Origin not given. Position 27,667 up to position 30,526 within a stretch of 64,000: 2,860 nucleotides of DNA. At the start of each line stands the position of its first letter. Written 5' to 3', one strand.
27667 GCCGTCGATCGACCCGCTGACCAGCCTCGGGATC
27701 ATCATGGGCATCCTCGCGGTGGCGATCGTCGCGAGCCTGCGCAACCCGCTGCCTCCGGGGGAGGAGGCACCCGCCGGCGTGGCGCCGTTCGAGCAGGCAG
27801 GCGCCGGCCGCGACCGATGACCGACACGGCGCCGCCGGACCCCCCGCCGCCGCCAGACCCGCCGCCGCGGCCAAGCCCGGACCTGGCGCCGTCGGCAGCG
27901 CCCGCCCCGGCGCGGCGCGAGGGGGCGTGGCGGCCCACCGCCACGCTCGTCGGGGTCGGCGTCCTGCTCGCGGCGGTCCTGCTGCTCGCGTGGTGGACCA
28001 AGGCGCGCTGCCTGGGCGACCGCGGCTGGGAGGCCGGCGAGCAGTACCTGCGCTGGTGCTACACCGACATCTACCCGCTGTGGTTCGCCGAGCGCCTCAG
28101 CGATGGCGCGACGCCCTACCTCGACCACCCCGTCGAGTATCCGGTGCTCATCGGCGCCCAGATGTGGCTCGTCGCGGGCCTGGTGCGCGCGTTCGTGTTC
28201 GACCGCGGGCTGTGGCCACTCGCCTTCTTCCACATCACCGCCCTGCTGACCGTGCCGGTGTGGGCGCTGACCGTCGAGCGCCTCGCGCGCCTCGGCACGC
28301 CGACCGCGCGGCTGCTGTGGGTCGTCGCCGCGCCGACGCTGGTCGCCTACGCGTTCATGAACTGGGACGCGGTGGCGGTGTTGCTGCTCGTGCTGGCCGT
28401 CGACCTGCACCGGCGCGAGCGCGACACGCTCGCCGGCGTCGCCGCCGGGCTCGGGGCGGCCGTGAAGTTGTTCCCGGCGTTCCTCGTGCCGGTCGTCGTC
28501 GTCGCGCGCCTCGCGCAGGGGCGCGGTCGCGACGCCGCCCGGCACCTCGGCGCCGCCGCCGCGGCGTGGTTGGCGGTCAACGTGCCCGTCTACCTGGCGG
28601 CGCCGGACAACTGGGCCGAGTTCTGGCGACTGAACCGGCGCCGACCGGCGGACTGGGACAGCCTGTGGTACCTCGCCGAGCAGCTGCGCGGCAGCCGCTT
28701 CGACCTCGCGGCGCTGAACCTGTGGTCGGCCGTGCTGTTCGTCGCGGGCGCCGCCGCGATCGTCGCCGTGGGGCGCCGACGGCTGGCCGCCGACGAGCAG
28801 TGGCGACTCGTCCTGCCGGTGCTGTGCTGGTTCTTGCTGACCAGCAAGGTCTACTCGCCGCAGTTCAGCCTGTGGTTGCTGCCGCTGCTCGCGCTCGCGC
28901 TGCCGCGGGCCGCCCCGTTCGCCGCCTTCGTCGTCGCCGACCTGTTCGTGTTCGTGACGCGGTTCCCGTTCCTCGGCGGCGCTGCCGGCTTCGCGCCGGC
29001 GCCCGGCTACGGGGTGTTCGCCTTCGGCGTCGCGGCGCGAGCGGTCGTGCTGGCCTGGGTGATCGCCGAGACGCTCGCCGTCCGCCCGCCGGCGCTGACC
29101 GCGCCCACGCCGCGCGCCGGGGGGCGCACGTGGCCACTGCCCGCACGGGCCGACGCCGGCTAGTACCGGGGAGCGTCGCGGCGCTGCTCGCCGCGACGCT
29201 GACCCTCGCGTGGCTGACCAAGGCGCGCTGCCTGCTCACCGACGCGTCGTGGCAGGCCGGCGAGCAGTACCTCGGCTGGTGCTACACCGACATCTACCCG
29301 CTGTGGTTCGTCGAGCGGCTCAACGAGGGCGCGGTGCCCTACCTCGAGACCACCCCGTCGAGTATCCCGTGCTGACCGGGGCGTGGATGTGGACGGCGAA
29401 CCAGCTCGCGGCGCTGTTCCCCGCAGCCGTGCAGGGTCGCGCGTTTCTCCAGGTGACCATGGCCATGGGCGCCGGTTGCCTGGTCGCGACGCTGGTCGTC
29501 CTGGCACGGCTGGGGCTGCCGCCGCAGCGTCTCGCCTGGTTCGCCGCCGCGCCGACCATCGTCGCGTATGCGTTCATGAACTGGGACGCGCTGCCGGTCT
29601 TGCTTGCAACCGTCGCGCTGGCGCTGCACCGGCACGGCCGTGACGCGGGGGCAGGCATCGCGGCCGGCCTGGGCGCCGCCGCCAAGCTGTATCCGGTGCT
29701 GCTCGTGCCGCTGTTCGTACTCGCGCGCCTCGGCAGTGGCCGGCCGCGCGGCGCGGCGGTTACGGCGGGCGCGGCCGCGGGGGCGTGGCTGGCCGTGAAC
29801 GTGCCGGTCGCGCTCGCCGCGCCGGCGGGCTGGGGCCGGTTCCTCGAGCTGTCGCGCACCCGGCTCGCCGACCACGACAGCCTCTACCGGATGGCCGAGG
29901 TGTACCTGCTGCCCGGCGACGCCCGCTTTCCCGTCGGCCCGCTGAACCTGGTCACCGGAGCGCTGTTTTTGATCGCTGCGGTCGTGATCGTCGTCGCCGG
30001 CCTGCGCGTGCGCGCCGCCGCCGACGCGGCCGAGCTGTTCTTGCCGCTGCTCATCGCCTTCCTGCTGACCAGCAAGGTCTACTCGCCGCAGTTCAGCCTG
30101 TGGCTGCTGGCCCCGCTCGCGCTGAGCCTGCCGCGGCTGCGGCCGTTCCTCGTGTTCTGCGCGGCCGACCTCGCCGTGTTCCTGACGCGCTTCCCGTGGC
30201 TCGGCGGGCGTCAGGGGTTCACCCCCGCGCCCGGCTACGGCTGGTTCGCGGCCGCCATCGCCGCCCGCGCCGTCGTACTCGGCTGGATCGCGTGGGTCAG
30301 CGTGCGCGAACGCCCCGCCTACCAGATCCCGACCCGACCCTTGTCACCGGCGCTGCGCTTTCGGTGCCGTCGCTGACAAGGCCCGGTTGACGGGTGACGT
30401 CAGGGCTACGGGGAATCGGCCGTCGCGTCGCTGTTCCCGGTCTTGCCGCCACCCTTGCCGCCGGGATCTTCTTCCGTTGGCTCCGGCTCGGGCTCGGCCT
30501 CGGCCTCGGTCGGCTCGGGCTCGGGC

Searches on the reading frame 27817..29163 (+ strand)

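Call 60: search_protein_families(library=pfam, max_evalue=0.01, proteins=[window:27817-29163:+])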
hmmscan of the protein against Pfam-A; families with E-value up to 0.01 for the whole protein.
window:27817-29163:+ (448 aa): 1 family
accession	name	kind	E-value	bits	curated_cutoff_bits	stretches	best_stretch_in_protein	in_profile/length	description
PF09594.16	GT87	-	6.3e-10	39.6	25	1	135-343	21-232/237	Glycosyltransferase family 87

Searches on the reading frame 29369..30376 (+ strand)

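Call 60: search_protein_families(library=pfam, max_evalue=0.01, proteins=[window:29369-30376:+])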
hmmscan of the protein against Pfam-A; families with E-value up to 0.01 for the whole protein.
window:29369-30376:+ (335 aa): 1 family
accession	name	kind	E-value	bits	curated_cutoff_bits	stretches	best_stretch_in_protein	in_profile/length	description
PF09594.16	GT87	-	5.2e-11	43.2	25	1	15-235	15-232/237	Glycosyltransferase family 87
